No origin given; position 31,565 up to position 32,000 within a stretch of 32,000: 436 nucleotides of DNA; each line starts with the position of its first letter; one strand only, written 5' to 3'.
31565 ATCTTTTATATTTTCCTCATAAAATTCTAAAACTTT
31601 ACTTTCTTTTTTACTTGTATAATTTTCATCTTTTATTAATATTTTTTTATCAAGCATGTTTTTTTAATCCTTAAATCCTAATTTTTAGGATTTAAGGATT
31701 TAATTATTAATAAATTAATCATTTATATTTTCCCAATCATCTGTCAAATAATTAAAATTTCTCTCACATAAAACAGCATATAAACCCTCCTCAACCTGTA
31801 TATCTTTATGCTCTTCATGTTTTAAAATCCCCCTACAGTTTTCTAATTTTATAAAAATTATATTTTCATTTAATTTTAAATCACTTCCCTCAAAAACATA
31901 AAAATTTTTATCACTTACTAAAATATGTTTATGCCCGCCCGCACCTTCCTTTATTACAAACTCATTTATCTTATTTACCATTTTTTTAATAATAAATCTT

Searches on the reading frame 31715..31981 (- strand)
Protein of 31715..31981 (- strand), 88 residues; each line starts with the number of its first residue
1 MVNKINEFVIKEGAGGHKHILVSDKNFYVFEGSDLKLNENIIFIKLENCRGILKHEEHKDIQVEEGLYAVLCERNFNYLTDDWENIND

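Call 105: search_protein_families(library=phrogs, proteins=[window:31715-31981:-], max_evalue=0.01)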
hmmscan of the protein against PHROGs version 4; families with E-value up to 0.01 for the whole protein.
window:31715-31981:- (88 aa): 1 family
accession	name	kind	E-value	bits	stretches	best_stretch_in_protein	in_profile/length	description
phrog_27831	-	unknown function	0.0023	19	1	10-75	40-113/124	-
